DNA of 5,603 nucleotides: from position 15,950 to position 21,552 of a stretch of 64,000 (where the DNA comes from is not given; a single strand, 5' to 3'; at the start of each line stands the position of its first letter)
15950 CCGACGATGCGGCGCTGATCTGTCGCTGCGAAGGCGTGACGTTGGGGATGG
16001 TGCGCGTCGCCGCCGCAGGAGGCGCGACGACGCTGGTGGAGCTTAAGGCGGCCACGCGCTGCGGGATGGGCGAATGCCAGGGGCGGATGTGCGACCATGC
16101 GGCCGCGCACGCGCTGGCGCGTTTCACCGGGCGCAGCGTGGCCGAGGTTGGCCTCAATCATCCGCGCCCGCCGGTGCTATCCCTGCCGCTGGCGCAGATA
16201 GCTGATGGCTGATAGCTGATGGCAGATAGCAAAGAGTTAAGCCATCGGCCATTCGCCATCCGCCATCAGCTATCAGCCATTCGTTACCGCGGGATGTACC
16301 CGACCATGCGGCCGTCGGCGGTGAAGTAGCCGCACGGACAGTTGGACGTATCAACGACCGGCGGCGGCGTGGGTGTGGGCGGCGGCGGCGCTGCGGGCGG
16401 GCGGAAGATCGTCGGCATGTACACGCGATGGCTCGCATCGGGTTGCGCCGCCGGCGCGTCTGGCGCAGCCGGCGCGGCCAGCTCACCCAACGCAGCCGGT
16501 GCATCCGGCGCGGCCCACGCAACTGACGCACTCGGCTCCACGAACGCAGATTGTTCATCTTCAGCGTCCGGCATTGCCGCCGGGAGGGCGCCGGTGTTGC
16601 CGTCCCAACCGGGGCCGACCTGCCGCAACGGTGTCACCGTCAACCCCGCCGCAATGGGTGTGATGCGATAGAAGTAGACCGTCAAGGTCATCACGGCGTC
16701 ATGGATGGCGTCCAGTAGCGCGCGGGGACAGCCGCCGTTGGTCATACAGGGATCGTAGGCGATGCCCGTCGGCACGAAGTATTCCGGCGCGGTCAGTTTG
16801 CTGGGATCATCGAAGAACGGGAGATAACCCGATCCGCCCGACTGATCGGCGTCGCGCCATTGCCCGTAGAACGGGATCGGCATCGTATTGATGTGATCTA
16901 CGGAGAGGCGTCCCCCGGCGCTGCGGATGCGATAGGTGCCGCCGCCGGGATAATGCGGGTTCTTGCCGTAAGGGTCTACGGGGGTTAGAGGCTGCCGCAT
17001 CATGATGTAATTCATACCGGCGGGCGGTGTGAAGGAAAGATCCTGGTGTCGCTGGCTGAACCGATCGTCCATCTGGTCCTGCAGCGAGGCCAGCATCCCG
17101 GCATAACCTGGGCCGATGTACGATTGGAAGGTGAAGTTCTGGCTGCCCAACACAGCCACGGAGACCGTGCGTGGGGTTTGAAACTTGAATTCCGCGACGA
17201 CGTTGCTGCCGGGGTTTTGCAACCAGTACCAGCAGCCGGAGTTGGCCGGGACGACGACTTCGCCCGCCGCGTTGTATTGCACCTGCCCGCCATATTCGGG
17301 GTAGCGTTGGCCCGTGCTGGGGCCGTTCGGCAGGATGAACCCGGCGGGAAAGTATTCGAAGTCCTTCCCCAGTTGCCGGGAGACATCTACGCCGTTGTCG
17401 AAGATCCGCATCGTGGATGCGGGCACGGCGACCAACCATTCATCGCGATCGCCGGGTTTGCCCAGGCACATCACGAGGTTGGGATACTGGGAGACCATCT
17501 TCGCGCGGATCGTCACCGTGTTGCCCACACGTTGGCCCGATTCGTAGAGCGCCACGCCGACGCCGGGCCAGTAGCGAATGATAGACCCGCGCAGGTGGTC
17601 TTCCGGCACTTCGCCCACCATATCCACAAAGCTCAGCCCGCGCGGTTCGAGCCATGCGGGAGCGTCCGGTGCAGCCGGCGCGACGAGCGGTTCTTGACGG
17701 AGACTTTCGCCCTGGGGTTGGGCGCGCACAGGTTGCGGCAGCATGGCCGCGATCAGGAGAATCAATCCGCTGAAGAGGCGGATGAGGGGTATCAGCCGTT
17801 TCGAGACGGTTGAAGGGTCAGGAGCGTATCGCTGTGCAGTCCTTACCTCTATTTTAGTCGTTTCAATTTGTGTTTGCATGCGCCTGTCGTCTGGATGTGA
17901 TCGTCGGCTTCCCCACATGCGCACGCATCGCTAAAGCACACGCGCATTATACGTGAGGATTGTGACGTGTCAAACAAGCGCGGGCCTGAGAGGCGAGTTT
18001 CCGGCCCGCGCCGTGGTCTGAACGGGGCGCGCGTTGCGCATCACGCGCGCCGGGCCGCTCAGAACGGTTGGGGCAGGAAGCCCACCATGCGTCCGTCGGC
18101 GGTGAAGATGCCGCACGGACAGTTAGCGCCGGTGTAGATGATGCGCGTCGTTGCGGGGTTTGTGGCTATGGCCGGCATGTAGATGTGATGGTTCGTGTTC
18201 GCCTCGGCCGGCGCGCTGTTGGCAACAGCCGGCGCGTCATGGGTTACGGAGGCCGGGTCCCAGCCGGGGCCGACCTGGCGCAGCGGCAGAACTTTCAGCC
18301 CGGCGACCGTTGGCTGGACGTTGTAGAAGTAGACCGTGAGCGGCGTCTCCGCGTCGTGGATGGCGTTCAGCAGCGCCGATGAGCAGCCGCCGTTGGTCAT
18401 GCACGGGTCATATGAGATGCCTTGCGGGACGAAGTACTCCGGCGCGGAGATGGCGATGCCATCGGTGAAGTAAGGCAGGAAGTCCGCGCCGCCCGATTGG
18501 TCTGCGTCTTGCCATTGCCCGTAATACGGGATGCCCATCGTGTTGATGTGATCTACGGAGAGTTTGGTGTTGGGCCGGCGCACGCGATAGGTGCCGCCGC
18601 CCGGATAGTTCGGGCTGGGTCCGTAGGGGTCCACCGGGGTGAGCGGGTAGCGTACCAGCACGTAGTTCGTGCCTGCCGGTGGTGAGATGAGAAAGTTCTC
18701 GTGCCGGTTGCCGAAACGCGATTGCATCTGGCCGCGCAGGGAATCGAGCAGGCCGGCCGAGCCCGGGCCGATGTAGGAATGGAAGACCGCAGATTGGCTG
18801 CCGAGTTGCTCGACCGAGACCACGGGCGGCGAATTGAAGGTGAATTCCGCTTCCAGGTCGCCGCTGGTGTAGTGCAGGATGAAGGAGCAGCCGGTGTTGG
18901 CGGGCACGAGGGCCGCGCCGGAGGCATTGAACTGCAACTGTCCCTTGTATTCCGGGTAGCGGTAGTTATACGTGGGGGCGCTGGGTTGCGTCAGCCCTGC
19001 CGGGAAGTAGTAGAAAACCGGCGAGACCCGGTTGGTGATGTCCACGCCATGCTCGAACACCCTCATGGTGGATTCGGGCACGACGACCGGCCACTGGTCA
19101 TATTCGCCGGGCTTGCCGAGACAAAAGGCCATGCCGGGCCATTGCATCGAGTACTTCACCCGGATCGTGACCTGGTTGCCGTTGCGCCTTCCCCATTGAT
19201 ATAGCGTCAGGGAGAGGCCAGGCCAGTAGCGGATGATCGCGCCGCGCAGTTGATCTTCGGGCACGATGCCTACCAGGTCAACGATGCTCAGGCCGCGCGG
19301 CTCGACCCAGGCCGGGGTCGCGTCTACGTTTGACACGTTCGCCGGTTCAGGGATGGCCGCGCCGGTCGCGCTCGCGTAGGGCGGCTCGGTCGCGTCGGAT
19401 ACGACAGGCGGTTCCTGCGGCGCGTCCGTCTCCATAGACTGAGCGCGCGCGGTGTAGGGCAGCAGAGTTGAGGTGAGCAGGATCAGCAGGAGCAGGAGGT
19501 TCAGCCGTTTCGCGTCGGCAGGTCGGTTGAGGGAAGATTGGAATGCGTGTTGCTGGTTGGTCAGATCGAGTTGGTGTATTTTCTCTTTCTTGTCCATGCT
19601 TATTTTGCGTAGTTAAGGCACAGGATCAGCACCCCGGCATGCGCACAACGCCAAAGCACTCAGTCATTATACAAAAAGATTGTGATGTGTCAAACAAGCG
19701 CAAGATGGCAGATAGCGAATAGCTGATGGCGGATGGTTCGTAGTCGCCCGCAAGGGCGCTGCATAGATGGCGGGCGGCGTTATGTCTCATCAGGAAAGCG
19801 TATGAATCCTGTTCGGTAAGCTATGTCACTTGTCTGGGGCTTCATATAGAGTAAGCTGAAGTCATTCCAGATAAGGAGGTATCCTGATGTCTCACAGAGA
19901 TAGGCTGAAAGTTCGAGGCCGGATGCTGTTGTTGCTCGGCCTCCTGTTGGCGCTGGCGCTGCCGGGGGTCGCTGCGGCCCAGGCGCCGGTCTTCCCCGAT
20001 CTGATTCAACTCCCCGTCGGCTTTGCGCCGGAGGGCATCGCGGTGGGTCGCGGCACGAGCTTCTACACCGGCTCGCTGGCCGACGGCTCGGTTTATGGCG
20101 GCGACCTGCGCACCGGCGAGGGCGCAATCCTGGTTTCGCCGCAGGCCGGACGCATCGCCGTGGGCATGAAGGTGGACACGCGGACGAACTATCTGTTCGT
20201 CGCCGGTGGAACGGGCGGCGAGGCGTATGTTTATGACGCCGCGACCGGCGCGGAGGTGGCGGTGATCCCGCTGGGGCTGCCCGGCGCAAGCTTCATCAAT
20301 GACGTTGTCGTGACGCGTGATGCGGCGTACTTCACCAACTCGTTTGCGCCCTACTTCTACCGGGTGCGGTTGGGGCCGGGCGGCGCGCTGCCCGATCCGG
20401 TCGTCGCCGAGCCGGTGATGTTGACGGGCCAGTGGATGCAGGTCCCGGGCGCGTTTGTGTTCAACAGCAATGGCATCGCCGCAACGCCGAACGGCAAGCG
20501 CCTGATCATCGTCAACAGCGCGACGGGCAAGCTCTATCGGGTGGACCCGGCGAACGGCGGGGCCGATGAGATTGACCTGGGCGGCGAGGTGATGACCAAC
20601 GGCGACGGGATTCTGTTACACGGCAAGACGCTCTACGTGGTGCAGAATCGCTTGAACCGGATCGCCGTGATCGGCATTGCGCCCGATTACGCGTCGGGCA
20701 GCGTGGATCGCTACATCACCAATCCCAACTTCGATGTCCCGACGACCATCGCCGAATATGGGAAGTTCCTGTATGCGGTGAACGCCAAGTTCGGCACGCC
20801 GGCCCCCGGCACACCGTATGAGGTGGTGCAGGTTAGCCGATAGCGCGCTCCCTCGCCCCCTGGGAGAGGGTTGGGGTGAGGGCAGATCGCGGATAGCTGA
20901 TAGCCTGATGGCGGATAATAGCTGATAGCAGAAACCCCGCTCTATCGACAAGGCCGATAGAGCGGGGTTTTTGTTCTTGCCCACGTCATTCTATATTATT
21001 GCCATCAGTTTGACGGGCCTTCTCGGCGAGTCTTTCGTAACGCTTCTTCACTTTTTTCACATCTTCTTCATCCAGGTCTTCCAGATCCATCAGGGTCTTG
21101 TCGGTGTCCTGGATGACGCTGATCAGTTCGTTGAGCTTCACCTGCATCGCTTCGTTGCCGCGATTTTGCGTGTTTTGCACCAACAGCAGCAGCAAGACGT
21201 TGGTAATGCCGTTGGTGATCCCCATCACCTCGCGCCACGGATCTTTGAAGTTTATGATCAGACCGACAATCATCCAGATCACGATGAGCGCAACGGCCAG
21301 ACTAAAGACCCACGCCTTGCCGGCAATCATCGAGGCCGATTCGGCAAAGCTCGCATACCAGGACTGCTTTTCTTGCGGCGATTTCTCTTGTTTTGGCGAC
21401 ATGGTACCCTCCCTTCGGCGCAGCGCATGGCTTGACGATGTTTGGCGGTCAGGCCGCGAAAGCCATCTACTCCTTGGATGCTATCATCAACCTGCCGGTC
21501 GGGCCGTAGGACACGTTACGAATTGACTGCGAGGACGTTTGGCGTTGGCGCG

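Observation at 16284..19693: Tandem paralogues of an unrecognised secreted protein family, each with its own perfect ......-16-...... promoter and a conserved leader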

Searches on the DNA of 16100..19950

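Call 82: search_rna_families(source=window, start=16100, end=19950, threshold=evalue, max_evalue=1)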
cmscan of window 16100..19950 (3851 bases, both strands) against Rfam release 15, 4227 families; matches with E-value up to 1: 2.
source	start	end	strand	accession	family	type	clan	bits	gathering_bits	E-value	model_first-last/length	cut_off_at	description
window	16205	16280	-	RF03717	mir-3119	Gene; miRNA;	-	34.4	80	0.0001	1-85/85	no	mir-3119 microRNA precursor family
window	16198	16287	+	RF03717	mir-3119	Gene; miRNA;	-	28.7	80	0.0048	1-85/85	no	mir-3119 microRNA precursor family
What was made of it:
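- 16194..16283 (.): Imperfect palindrome (37-nt arms, 81% complementary) built from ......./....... heptamers, directly after the gene A stop codon and between convergent genes. It is a probable bidirectional terminator-like stem and belongs to a repeat type found across the genome. The only Rfam hit at E<=1 is a spurious mir-3119 match to this hairpin (call 82).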

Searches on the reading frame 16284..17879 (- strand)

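Call 6: search_protein_families(library=pfam, proteins=[window:16284-17879:-], max_evalue=1)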
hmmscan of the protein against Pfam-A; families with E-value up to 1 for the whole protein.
window:16284-17879:- (531 aa): 0 families

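Call 7: search_protein_families(library=ncbifam, proteins=[window:16284-17879:-], max_evalue=1)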
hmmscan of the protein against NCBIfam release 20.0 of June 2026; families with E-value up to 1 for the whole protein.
window:16284-17879:- (531 aa): 1 family
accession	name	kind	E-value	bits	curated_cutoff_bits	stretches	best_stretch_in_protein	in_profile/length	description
NF001399.0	PRK00283.1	subfamily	0.3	10.3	279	1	111-154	143-184/300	tyrosine recombinase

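Call 83: search_protein_families(library=phrogs, proteins=[window:16284-17879:-], max_evalue=0.1)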
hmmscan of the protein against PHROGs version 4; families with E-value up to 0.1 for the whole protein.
window:16284-17879:- (531 aa): 0 families

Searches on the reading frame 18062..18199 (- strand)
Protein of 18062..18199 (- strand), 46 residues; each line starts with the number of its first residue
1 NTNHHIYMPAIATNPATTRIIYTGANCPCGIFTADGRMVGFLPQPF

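Call 112: find_homologous_proteins(query=A5, max_evalue=10)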
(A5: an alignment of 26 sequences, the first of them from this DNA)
Query A5 (26 sequences) (46 aa, profile of the alignment): 7 proteins with E <= 10 among 234 candidates.
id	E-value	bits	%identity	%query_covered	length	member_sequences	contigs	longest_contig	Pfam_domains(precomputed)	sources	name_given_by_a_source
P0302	3.1e-15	73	36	98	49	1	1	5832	-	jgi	jgi:hypothetical protein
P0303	1.0e-13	69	38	87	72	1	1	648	-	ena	-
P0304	1.2e-13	68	38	98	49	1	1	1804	-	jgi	-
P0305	3.1e-13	67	39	89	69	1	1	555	-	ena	-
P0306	7.1e-11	60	56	35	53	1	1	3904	-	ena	-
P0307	4.8e-9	54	45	43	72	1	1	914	-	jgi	jgi:hypothetical protein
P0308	3.5e-8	51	53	41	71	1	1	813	-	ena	-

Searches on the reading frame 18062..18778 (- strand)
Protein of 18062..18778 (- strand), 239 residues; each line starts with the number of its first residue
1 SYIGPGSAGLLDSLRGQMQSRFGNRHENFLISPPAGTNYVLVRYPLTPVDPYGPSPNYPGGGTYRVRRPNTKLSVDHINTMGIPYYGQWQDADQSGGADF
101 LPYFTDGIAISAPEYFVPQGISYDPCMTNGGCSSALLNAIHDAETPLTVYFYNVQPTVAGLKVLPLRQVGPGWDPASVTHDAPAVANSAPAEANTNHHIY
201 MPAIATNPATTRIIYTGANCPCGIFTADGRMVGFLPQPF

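Call 95: predict_structure(alignment_id=A4)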
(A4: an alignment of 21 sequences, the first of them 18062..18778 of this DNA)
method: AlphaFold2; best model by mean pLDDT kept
length: 239 residues; sequences in the alignment: 21
mean_pLDDT: 77.9   pTM: 0.68
mean pLDDT of the five models: 77.9, 75.6, 74.0, 72.0, 68.2
residues with pLDDT >= 90: 50; 70-90: 130; 50-70: 45; < 50: 14
segments of 3 or more residues with pLDDT < 50: 1-3, 201-208
pLDDT, mean of each block of 10 residues (from residue 1): 60 90 83 89 84 76 83 82 84 86 88 83 93 95 89 79 83 75 54 55 44 58 82 71
secondary structure, 60 per line:
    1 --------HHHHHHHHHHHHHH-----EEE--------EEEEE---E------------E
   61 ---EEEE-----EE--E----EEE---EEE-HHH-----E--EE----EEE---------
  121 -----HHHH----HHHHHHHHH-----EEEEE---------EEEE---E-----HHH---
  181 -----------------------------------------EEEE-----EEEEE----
elements in order: H9-22 E28-30 E39-43 E64-67 E82-84 E88-90 E109-111 H126-129 H134-142 E148-152 E162-165 E222-225 E231-235

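Call 99: fold_search(model_id=the predicted structure, library=pdb)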
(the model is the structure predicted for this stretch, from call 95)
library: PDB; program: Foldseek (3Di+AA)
matches with E <= 10: 371; with E <= 0.001: 0
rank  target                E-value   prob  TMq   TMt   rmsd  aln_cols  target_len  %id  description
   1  8cb5_B                1.0e-01  0.10  0.12  0.13  11.7       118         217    8  The Transcriptional Regulator PrfA from Listeria Monocytogenes in complex with tripeptide Glu-Val-Phe (released 2024-08-07)
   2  5lej_A                1.5e-01  0.13  0.14  0.14  13.1       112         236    9  The Transcriptional Regulator PrfA from Listeria Monocytogenes in complex with a 30-bp operator PrfA-box motif (released 2016-12-07)
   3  5lek_A                1.5e-01  0.08  0.12  0.12  14.0       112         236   10  The Transcriptional Regulator PrfA-G145S mutant from Listeria Monocytogenes in complex with a 30-bp operator PrfA-box  (released 2016-12-07)
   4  5lrr_H                2.7e-01  0.07  0.11  0.12  12.9       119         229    8  The Transcriptional Regulator PrfA from Listeria Monocytogenes in complex with glutathione (released 2016-12-07)
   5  2bgc_B                2.8e-01  0.09  0.12  0.12  14.2       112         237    8  PrfA-G145S, a constitutive active mutant of the Transcriptional Regulator In L.monocytogenes (released 2005-04-14)
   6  2r0f_A                3.0e-01  0.10  0.16  0.20  11.1       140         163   11  Ligand free structure of fungal lectin CGL3 (released 2008-05-20)
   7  6exk_A                3.4e-01  0.06  0.12  0.12  11.7       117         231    8  The Transcriptional Regulator PrfA from Listeria Monocytogenes in complex with a ring-fused 2-pyridone (MK206) - unfol (released 2018-05-02)
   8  1wmd                  3.8e-01  0.16  0.20  0.13   6.8       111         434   11  Crystal Structure of alkaline serine protease KP-43 from Bacillus sp. KSM-KP43 (1.30 angstrom, 100 K) (released 2004-09-14)
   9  8hif_h2               4.5e-01  0.04  0.12  0.07  11.6       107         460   17  One asymmetric unit of Singapore grouper iridovirus capsid (released 2023-04-19)
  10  8hif_B1               4.5e-01  0.03  0.13  0.08  17.6       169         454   13  One asymmetric unit of Singapore grouper iridovirus capsid (released 2023-04-19)
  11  2r0h_B                5.0e-01  0.09  0.16  0.21  11.3       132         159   11  Fungal lectin CGL3 in complex with chitotriose (chitotetraose) (released 2008-05-20)
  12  3of1                  6.3e-01  0.10  0.15  0.14  13.3       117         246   11  Crystal Structure of Bcy1, the Yeast Regulatory Subunit of PKA (released 2010-12-01)
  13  6f1d                  6.3e-01  0.08  0.15  0.25  11.0        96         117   12  CUB2 domain of C1r (released 2018-01-17)
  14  9c1g_D                7.1e-01  0.10  0.21  0.15  12.8       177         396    7  Rhesus rotavirus (consensus structure at 2.36 Angstrom resolution) (released 2025-04-30)
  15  8oj1_A                8.4e-01  0.02  0.11  0.09  18.6       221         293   11  Crystal structure of the DNA binding domain of M. polymorpha Auxin Response Factor 2 (MpARF2) in complex with High Aff (released 2024-04-03)
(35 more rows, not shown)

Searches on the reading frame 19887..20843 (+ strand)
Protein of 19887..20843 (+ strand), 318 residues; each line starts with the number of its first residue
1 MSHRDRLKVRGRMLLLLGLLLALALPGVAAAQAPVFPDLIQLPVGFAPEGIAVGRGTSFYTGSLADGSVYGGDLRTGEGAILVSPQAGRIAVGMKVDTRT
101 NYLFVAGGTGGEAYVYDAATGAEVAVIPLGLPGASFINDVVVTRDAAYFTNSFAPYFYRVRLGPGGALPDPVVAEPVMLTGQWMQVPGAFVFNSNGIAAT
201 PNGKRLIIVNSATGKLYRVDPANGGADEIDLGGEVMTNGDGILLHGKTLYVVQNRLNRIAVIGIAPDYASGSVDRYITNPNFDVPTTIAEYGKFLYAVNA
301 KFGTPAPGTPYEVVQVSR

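Call 69: search_protein_families(library=pfam, proteins=[window:19887-20843:+], max_evalue=0.0001)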
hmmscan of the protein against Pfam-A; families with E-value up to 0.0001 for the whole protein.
window:19887-20843:+ (318 aa): 0 families

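Call 107: search_solved_structures(query=window:19887-20843:+, max_evalue=1)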
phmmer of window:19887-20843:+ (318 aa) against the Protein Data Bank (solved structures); distinct sequences matched with E-value up to 1: 1.
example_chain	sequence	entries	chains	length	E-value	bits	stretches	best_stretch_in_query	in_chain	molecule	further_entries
9m58_A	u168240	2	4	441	2.1e-25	92.9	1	47-314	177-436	Superoxide dismutase (SodC), Cu-Zn family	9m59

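Call 108: search_protein_families(library=ncbifam, proteins=[window:19887-20843:+], max_evalue=0.01)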
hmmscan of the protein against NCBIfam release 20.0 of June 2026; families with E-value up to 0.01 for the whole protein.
window:19887-20843:+ (318 aa): 1 family
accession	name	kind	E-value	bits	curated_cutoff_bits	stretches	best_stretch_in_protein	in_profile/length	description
NF052460.1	L-NosZ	equivalog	0.00036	19.2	700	1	191-258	86-153/480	clade III lactonase-type nitrous-oxide reductase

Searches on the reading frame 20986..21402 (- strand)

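Call 69: search_protein_families(library=pfam, proteins=[window:20986-21402:-], max_evalue=0.0001)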
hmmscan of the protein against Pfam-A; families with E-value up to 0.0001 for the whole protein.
window:20986-21402:- (138 aa): 1 family
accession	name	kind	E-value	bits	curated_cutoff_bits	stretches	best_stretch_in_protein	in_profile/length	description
PF04120.17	Iron_permease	-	6.1e-29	100.9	25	1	17-133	2-118/128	Low affinity iron permease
